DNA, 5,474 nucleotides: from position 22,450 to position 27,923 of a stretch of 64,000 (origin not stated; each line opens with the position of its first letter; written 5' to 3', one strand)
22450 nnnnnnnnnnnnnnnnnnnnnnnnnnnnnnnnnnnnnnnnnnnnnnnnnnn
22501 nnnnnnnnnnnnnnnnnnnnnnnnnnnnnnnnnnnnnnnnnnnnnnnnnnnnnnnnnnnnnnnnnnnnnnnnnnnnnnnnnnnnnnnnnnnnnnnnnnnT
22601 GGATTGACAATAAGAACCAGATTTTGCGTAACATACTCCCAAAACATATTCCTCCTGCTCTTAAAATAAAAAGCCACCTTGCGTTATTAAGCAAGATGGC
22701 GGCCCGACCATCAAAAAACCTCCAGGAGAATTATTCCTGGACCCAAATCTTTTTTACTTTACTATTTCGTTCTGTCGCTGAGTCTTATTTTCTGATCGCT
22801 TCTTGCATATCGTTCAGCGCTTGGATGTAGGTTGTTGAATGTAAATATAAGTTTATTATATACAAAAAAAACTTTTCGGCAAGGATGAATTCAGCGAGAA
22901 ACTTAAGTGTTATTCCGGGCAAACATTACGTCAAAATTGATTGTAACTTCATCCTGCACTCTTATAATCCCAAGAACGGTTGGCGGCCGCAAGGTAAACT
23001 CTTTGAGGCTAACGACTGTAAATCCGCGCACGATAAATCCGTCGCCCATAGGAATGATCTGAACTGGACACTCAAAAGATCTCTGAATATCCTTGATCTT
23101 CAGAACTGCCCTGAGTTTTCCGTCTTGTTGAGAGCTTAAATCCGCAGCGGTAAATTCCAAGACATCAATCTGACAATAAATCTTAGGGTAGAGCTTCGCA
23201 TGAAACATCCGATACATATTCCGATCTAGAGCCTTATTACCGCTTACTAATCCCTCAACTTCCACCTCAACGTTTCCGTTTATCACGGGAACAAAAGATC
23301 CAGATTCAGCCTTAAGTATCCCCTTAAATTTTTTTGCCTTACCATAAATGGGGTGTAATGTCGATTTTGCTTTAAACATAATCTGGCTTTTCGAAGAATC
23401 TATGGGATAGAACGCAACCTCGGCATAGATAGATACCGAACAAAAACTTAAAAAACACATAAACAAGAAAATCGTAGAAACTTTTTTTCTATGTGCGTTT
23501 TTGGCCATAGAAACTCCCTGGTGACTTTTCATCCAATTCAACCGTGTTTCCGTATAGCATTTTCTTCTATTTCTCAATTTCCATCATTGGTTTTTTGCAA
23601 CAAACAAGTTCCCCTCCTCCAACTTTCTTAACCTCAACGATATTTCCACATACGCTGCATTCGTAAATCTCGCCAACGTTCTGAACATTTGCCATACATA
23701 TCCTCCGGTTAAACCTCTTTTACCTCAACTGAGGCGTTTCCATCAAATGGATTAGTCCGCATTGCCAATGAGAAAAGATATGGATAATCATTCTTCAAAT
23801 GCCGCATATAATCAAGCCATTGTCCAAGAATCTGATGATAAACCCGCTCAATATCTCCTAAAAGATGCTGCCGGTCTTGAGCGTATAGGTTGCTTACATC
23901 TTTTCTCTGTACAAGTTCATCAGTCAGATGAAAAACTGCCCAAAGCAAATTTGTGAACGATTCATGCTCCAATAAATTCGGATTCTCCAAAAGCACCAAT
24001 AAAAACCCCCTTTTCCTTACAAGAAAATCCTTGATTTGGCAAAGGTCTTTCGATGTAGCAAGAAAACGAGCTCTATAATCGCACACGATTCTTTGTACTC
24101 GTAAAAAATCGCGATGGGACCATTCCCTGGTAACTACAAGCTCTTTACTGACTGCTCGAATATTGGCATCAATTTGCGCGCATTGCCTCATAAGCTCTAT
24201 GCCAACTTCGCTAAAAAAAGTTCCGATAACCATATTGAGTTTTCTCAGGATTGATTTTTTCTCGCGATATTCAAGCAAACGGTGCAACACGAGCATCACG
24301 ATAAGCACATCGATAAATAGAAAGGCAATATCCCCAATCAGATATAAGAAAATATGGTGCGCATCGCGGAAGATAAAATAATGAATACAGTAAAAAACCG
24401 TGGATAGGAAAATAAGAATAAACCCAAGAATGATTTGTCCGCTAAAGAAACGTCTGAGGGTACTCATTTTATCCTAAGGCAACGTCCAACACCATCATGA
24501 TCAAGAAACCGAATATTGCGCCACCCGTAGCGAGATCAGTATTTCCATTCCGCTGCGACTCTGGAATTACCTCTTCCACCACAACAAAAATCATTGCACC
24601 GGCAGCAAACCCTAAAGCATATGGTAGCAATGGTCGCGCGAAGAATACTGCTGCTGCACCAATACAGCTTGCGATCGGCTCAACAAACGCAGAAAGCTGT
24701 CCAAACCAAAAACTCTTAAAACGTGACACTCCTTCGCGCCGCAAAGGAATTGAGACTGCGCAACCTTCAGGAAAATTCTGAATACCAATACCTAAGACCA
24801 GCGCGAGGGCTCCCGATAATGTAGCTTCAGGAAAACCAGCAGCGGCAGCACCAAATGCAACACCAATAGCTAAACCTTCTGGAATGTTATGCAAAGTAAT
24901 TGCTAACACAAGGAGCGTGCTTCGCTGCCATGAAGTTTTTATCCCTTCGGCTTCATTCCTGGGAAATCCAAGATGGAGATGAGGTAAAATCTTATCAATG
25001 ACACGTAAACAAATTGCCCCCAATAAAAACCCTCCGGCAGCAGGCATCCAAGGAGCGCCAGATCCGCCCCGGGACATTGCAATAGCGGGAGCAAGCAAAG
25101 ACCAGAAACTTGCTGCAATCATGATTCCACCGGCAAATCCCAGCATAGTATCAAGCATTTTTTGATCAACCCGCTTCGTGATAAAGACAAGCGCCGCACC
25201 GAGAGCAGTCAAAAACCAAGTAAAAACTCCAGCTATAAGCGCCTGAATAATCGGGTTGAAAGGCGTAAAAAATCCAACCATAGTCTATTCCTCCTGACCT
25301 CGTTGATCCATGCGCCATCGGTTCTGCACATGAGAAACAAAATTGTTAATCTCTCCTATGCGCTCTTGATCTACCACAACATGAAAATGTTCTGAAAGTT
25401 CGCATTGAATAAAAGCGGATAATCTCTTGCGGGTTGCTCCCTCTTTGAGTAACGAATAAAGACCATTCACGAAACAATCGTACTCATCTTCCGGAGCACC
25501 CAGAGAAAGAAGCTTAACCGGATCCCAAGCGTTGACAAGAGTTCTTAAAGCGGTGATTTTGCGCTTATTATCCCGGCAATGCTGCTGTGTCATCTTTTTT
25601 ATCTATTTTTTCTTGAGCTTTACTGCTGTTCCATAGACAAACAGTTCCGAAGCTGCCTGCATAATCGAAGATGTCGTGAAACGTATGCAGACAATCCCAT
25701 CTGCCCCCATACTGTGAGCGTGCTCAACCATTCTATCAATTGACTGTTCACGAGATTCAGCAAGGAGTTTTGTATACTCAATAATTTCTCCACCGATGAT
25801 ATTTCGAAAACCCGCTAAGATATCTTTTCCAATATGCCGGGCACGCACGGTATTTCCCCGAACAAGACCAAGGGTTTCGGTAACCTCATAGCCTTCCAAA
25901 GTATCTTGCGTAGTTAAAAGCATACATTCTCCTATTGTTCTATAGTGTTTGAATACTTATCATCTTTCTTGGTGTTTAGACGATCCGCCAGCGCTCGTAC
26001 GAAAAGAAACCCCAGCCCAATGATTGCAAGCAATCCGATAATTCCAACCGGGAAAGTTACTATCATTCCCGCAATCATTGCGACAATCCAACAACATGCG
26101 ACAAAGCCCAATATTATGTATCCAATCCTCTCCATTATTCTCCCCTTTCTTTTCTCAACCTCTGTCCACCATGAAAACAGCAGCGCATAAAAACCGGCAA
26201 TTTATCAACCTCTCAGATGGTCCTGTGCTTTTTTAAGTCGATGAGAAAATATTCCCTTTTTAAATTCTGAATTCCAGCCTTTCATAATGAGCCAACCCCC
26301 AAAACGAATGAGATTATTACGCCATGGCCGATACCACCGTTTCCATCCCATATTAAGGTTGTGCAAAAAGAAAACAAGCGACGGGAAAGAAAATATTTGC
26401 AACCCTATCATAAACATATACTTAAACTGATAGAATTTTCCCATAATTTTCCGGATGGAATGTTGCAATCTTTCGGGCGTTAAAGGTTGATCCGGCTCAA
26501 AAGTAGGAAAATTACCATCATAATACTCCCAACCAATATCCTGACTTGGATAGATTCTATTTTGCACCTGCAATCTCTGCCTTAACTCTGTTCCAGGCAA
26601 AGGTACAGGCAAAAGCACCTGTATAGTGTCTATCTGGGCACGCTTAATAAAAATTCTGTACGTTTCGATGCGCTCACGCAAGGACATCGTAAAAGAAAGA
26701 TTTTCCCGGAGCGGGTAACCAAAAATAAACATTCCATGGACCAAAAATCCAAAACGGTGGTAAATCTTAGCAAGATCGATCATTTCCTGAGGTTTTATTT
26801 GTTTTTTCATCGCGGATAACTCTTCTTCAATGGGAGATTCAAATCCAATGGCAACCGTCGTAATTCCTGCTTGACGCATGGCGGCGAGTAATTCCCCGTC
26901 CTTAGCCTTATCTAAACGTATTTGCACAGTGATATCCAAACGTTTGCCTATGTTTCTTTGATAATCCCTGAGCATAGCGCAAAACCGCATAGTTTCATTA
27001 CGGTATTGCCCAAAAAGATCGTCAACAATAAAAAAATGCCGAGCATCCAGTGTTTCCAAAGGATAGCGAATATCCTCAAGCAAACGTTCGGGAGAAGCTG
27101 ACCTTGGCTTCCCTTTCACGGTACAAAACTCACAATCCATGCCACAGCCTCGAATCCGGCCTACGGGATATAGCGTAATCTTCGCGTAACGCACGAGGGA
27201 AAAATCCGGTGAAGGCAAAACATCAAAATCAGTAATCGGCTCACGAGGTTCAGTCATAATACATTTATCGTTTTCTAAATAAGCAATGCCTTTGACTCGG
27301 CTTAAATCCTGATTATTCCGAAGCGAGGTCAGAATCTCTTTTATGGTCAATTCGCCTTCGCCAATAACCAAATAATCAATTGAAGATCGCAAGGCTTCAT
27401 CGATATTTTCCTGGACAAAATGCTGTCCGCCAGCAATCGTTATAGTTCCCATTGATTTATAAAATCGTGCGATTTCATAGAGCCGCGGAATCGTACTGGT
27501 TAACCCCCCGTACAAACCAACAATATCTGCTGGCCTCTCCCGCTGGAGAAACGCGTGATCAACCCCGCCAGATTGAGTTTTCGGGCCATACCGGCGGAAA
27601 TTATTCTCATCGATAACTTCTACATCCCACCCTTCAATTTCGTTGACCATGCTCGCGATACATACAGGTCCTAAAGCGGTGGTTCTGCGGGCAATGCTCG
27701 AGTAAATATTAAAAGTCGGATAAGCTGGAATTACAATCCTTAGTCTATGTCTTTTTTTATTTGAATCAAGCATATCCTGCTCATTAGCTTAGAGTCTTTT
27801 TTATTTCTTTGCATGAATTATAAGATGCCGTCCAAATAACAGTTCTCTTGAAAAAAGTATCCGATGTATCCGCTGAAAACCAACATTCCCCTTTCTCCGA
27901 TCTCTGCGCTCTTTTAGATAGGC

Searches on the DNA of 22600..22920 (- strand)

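Call 64: search_rna_families(source=window, start=22600, end=22920, threshold=evalue, max_evalue=0.01, show_alignments=1)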
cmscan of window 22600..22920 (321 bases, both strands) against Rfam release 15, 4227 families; matches with E-value up to 0.01: 1.
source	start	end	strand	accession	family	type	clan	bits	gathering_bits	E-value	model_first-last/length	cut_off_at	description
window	22694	22744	-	RF03057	nhaA-I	Cis-reg; riboswitch;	-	51.9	37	1.2e-09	1-55/55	no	nhaA-I RNA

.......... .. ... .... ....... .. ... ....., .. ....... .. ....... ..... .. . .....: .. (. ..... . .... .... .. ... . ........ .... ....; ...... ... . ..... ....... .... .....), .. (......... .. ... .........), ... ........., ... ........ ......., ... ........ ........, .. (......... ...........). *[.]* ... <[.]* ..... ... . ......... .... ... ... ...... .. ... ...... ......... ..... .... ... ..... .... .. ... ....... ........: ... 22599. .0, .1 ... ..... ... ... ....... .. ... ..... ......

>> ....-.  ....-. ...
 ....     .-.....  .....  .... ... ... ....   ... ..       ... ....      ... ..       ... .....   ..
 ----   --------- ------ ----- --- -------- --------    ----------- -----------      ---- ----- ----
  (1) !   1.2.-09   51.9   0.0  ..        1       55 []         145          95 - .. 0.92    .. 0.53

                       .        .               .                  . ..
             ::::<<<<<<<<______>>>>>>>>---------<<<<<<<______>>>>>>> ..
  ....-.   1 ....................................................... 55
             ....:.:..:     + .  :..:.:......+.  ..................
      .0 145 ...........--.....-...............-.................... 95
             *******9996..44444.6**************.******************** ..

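Call 73: build_rna_model(alignment_id=A5)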
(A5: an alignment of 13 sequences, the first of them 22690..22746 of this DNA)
Model R1 built from alignment A5 (13 sequences, 69 columns); structure: RNAalifold consensus.
model positions 58; base pairs 15; branch points 1; effective number of sequences 4.17; information 0.961 bits per position. Calibrated on 0.2 Mb of random sequence (short: E-values are rough).
structure used (alignment columns):
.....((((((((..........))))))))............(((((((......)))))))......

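Call 74: search_with_rna_model(model_id=R1, sources=[window, L001, L002, L003, L004, L005, L006, L007, L008, L009, L010, L011, L012, L013, L014, L015, L016, L017, L018, L019, L020, L021, L022, L023, L024, L025, L026, L027, L028, L029, L030, L031, L032, L033, L034, L035, L036, L037, L038, L039, L040, L041, L042, L043, L044, L045, L046, L047, L048, L049, L050, L051, L052, L053, L054, L055, L056, L057, L058, L059, L060, L061, L062, L063, L064, L065, L066, L067, L068, L069, L070, L071, L072, L073, L074, L075, L076, L077, L078, L079, L080, L081], max_evalue=0.01, make_alignment=true)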
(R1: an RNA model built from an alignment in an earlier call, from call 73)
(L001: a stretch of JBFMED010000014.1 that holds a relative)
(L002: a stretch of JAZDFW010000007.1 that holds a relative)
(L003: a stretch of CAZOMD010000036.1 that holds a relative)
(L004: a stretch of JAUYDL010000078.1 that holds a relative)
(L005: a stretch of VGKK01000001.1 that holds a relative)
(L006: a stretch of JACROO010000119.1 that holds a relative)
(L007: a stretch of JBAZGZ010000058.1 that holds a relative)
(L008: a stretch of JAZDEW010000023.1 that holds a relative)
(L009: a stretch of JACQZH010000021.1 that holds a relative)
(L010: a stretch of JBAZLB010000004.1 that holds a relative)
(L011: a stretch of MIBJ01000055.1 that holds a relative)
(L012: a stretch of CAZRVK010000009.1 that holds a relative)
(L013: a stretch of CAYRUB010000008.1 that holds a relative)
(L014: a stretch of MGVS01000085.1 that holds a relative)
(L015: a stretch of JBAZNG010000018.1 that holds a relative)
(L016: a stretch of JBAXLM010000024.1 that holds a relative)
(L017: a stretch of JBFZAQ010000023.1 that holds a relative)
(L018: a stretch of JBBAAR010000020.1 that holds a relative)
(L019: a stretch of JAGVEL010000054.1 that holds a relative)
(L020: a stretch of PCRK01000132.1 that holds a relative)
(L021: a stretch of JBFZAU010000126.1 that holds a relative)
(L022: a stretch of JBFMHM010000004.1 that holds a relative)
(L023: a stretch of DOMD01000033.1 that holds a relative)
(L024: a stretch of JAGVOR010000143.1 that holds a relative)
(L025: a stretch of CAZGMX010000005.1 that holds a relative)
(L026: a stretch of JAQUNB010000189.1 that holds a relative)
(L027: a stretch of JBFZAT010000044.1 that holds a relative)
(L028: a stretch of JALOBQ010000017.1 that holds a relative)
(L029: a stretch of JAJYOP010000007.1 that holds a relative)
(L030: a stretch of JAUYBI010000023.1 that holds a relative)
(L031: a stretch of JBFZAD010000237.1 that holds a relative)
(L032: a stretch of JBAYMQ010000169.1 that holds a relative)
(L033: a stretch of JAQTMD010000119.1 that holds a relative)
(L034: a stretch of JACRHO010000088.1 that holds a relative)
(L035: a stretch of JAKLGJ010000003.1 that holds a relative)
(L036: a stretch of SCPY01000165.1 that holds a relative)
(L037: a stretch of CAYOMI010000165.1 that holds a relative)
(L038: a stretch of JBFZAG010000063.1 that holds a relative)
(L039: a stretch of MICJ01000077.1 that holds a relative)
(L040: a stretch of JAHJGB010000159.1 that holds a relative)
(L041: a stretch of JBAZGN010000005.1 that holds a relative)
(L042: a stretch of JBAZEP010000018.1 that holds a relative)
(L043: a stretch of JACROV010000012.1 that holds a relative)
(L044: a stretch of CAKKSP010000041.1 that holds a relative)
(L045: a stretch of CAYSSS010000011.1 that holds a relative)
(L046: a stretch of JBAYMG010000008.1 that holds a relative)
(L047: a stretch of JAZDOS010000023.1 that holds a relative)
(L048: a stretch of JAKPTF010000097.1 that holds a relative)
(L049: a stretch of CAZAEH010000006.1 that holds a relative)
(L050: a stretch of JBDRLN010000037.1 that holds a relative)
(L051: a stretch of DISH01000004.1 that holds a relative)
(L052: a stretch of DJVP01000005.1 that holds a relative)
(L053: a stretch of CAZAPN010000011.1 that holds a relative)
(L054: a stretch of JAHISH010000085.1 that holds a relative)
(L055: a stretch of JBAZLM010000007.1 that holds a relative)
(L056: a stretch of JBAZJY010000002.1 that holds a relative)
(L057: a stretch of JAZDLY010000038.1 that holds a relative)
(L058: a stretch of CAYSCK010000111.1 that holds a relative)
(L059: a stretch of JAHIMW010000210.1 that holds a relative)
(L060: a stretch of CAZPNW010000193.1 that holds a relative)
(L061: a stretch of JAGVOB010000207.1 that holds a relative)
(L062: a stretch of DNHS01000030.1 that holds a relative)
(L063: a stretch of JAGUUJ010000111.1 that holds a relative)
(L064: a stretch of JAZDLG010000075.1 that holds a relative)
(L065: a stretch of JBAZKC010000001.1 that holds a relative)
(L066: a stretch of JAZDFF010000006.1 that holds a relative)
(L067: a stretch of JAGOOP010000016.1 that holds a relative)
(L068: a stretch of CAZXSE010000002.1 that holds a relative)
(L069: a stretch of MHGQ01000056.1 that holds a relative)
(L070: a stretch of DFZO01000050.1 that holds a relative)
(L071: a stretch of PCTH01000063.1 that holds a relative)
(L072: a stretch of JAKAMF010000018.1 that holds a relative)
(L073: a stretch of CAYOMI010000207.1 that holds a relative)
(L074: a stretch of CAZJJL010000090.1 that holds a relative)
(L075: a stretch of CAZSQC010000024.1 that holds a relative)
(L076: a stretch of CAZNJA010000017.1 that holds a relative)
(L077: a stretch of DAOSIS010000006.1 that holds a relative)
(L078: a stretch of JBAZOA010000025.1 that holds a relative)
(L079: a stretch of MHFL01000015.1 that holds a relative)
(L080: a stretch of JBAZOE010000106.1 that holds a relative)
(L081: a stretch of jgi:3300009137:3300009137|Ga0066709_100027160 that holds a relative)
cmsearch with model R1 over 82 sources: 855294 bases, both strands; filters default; matches with E-value up to 0.01: 63.
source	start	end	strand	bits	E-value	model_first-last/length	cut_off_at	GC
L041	5304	5362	+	74.1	1.5e-20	1-58/58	no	0.46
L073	276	334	+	73.1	3.1e-20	1-58/58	no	0.51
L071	298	356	+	70.6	2e-19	1-58/58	no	0.49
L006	4847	4905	+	69.6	4.1e-19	1-58/58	no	0.49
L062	5620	5678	+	69.4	4.5e-19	1-58/58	no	0.51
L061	5863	5918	+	68.5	8.9e-19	1-58/58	no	0.43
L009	5905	5958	+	68.3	1e-18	1-58/58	no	0.56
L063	425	481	+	68.1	1.2e-18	1-58/58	no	0.53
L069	5898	5950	+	67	2.6e-18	1-58/58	no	0.64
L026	1266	1324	+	64.9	1.2e-17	1-58/58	no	0.46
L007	643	701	+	64.8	1.3e-17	1-58/58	no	0.44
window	22694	22746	-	64.7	1.4e-17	1-58/58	no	0.51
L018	264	326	+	63.4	3.7e-17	1-58/58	no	0.48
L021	1675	1731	+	61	2.1e-16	1-58/58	no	0.54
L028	10932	10985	+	60.4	3.3e-16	1-58/58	no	0.54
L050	614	668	+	60.2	3.7e-16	1-58/58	no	0.56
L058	939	994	+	60.2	3.8e-16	1-58/58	no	0.54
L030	4827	4885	+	60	4.4e-16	1-58/58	no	0.49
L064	2921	2975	+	59.6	5.8e-16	1-58/58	no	0.51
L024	3523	3579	+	59.1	8.4e-16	1-58/58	no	0.58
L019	5894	5953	+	59.1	8.5e-16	1-58/58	no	0.48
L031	4841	4897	+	58.6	1.1e-15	1-58/58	no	0.58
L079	2118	2175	+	57.1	3.5e-15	1-58/58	no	0.45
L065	5893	5952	+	57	3.7e-15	1-58/58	no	0.5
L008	42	100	+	56.5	5.3e-15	1-58/58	no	0.49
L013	5896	5954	+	56.5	5.3e-15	1-58/58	no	0.47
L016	10939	10992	+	56.5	5.5e-15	1-58/58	no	0.56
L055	5874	5932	+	56.3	6.3e-15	1-58/58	no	0.42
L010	4840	4897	+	56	7.6e-15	1-58/58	no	0.52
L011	5901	5957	+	55.6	1e-14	1-58/58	no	0.46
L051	4842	4896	+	55.5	1.1e-14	1-58/58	no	0.62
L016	3891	3949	+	55.2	1.4e-14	1-58/58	no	0.42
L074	260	312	+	54.9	1.7e-14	1-58/58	no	0.62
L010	11035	11087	+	54.8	1.9e-14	1-58/58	no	0.58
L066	2204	2266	+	54.4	2.5e-14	1-58/58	no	0.43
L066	5892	5954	+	54.4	2.5e-14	1-58/58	no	0.43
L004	5895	5954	+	54.3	2.6e-14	1-58/58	no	0.48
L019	10940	10998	+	53.8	3.8e-14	1-58/58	no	0.56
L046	10985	11040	+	52.7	8.5e-14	1-58/58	no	0.52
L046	5897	5954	+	52.6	9e-14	1-58/58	no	0.52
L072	11997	12052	+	52.1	1.4e-13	1-58/58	no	0.59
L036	990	1054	+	52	1.4e-13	1-58/58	no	0.51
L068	4027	4082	+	51.7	1.8e-13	1-58/58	no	0.5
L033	354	406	+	51.7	1.8e-13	1-58/58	no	0.58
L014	5767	5827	+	51.1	2.7e-13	1-58/58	no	0.43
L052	5892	5953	+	51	2.9e-13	1-58/58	no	0.53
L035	5904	5954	+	49.7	7.7e-13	1-58/58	no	0.59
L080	2080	2141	+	49.6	8.4e-13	1-58/58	no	0.6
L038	243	294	+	49.4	9.6e-13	1-58/58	no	0.58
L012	5870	5929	+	49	1.2e-12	1-58/58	no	0.5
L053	5729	5780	+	49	1.3e-12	1-58/58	no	0.58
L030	12012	12065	+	48.8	1.4e-12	1-58/58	no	0.59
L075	5898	5951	+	48.4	2e-12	1-58/58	no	0.56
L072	5899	5955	+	48.3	2.1e-12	1-58/58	no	0.49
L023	77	146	+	48.1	2.5e-12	1-58/58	no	0.49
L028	5902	5959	+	47.2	4.6e-12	1-58/58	no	0.47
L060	4771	4827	+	47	5.4e-12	1-58/58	no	0.54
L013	10940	10996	+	46.7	7e-12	1-58/58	no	0.6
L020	1872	1937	+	46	1.2e-11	1-58/58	no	0.44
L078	2527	2592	+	42.2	1.8e-10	1-58/58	no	0.41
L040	2940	3001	+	36.7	9.6e-09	1-58/58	no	0.5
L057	3198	3273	+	29.4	1.9e-06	1-58/58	no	0.47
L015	5897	5949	+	23.6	0.00013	1-58/58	no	0.6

Alignment A6: 63 matches aligned to the model, 89 columns, each read 5' to 3' on its own strand. Consensus structure (alignment columns), stored with it:
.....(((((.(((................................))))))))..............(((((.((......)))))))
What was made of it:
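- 22694..22744 (-): nhaA-I (Li+-I / Na+-II type) riboswitch aptamer. A covariance model built here finds 63 copies, all on the operon strand, in related loci (call 74).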

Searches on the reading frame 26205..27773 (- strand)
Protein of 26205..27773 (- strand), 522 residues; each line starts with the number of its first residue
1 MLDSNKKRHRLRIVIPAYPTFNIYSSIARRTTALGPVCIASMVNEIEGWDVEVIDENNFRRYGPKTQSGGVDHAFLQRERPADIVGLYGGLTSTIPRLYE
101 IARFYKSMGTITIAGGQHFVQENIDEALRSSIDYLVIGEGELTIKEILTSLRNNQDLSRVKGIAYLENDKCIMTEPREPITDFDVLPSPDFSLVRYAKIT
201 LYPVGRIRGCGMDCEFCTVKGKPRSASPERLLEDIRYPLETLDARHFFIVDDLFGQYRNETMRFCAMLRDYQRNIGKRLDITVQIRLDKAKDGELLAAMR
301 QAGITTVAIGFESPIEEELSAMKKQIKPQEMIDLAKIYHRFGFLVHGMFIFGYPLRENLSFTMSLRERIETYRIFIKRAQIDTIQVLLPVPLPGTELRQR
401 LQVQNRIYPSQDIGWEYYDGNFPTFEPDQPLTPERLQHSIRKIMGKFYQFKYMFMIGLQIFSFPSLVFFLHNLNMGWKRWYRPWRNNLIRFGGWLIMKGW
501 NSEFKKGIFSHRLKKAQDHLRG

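Call 47: search_protein_families(library=pfam, proteins=[window:26205-27773:-], max_evalue=0.001)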
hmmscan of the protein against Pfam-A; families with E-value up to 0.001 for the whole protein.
window:26205-27773:- (522 aa): 2 families
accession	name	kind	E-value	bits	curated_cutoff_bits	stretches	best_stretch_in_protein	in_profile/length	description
PF04055.27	Radical_SAM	-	6.2e-11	43.2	29.5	1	207-354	4-152/166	Radical SAM superfamily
PF02310.24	B12-binding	-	6.8e-10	39.3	32.1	1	29-147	10-120/121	B12 binding domain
